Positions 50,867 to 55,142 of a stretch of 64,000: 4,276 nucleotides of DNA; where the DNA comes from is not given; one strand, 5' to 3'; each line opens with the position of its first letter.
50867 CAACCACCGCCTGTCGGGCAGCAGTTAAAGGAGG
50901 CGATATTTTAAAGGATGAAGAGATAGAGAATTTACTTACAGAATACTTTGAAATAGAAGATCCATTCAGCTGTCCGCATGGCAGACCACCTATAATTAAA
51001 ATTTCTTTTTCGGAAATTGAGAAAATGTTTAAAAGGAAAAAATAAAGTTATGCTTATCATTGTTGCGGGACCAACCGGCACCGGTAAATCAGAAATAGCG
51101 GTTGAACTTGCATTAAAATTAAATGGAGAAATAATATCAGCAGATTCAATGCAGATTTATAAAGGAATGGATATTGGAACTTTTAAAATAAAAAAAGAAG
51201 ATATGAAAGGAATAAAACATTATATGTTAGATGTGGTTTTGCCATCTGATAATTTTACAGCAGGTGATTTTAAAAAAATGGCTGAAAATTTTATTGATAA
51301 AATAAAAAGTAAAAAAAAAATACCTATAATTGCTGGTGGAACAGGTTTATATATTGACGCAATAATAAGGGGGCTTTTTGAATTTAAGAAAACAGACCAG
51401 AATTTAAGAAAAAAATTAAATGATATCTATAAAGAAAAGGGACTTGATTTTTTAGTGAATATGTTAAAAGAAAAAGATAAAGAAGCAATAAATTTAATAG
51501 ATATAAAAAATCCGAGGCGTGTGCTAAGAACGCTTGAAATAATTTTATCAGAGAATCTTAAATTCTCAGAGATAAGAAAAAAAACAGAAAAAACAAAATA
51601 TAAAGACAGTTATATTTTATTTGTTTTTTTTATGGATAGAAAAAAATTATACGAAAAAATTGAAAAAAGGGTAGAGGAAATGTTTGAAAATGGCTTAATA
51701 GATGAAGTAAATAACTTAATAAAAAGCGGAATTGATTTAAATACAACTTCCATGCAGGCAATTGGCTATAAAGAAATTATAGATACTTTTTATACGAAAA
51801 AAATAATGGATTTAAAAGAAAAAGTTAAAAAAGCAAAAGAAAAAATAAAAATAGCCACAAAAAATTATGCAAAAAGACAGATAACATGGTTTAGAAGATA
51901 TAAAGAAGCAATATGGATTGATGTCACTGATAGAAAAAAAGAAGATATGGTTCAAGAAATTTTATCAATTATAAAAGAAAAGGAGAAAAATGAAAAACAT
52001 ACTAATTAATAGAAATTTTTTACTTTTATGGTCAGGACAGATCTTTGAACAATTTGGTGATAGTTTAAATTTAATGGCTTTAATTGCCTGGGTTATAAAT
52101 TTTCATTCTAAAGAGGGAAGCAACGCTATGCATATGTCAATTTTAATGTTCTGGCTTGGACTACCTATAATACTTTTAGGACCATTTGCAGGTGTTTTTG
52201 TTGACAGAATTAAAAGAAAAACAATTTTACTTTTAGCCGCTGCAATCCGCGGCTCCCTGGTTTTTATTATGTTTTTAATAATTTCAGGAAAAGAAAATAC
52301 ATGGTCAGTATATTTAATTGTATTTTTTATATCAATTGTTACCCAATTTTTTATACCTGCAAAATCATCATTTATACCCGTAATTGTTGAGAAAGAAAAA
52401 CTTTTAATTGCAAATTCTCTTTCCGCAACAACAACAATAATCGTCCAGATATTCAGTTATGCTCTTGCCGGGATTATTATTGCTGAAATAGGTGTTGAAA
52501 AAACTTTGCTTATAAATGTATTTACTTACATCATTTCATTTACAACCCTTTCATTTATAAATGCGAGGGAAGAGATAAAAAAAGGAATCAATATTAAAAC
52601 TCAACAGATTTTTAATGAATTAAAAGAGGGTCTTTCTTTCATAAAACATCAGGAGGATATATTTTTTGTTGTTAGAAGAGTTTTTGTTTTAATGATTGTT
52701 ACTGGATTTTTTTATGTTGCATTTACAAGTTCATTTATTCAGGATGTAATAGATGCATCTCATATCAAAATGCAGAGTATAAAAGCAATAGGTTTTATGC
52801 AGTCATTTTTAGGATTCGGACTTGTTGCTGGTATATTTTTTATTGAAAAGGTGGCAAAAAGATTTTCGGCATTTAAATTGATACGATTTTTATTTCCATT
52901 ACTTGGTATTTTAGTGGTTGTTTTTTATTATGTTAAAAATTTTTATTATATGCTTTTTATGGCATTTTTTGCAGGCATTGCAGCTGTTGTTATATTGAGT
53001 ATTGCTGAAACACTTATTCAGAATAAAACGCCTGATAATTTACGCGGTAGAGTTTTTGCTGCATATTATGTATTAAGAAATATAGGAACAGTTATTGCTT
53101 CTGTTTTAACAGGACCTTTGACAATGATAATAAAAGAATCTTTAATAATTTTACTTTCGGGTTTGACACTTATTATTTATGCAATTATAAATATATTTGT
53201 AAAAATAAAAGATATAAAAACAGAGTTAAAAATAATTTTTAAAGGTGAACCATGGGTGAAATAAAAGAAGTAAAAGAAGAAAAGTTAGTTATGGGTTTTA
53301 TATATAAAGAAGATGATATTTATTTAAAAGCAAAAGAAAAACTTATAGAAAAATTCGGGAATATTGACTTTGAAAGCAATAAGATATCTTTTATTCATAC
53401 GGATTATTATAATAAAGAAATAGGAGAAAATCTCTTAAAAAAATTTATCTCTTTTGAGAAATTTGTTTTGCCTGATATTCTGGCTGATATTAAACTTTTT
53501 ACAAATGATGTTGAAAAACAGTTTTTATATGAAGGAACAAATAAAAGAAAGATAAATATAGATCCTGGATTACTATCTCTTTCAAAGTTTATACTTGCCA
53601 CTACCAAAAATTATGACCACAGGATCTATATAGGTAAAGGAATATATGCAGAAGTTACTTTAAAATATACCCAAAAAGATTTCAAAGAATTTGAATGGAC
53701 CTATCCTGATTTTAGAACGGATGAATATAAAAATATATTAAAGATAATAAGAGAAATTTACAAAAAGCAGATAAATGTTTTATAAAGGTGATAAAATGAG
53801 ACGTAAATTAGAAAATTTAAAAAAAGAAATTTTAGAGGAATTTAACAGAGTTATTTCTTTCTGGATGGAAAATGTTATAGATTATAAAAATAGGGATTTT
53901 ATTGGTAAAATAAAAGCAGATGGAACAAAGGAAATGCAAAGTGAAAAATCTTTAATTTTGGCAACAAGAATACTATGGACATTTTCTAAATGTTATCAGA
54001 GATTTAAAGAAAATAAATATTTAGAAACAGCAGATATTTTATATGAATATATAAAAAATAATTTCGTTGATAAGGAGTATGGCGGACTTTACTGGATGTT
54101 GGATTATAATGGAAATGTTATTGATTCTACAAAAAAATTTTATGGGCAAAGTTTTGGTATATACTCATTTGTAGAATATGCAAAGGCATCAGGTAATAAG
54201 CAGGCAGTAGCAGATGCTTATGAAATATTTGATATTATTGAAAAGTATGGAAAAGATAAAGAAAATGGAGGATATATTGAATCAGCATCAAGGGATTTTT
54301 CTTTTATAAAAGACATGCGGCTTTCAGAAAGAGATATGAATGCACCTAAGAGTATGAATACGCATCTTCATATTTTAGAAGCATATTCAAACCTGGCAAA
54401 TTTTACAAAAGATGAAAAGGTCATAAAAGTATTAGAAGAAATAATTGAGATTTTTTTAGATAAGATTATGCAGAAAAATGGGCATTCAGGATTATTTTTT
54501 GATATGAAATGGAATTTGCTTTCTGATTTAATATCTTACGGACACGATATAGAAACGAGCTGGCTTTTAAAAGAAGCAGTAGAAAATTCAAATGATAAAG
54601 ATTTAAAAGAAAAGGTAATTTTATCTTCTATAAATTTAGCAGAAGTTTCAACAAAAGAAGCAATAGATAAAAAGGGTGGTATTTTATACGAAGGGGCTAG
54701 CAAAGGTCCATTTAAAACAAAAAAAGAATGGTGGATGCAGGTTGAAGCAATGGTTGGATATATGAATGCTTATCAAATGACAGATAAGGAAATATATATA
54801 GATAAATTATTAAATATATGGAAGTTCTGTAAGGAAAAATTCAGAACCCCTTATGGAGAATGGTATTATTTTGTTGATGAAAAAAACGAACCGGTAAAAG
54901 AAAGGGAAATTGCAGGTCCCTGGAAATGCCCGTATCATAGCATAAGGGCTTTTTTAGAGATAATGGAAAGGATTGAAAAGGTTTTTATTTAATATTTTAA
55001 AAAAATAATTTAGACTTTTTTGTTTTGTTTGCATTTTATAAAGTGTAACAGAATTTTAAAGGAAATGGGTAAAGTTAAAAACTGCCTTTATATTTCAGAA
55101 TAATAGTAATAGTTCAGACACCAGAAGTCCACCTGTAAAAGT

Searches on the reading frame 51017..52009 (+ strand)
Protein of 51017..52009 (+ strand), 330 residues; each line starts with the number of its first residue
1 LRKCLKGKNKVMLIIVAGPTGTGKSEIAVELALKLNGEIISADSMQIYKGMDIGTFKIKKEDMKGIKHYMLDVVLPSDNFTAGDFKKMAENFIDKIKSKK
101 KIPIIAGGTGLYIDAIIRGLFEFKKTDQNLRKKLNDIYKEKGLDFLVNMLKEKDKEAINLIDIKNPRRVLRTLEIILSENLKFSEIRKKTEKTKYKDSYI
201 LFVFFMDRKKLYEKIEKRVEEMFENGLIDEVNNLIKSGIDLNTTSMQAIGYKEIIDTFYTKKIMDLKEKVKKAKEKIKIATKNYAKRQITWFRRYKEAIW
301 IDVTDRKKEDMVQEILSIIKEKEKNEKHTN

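Call 17: search_protein_families(library=pfam, proteins=[window:51017-52009:+])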
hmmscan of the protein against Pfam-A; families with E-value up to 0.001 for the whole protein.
window:51017-52009:+ (330 aa): 4 families
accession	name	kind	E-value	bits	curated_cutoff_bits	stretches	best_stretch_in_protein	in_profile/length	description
PF01715.23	IPPT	-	4.8e-78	262.6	23.6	1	46-294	1-242/243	IPP transferase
PF01745.22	IPT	-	5.8e-11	42.7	20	1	14-155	4-148/233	Isopentenyl transferase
PF02224.24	Cytidylate_kin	-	0.00011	22.4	26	0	15-51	2-36/211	Cytidylate kinase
PF13238.12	AAA_18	-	0.00058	20.8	29.4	0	14-58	1-44/128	AAA domain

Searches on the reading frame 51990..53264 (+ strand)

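Call 17: search_protein_families(library=pfam, proteins=[window:51990-53264:+])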
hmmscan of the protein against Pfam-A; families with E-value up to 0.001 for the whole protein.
window:51990-53264:+ (424 aa): 3 families
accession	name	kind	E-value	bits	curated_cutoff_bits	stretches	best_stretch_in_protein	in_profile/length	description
PF07690.21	MFS_1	-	3.1e-35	122.2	33.4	2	13-370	1-346/347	Major Facilitator Superfamily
PF05977.19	MFS_3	-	2.6e-26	92.6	27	1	7-411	9-400/524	Transmembrane secretion effector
PF13347.12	MFS_2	-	0.0006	18.9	27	1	1-164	217-381/427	MFS/sugar transport protein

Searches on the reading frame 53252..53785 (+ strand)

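Call 25: search_protein_families(library=pfam, proteins=[window:53252-53785:+])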
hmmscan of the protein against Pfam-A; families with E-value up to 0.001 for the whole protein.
window:53252-53785:+ (177 aa): 1 family
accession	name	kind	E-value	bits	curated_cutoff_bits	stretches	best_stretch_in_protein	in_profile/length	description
PF14385.11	DUF4416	-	9.6e-59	198.4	27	1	10-170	3-162/162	Domain of unknown function (DUF4416)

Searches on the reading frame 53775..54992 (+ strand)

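Call 17: search_protein_families(library=pfam, proteins=[window:53775-54992:+])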
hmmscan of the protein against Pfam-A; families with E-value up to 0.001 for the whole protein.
window:53775-54992:+ (405 aa): 2 families
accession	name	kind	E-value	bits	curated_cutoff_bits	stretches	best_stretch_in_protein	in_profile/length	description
PF07221.17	GlcNAc_2-epim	-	3.4e-40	138.8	23.4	1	42-391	2-346/347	N-acylglucosamine 2-epimerase (GlcNAc 2-epimerase)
PF06662.19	C5-epim_C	-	0.00027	20.9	23.3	0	66-112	34-77/188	D-glucuronyl C5-epimerase C-terminus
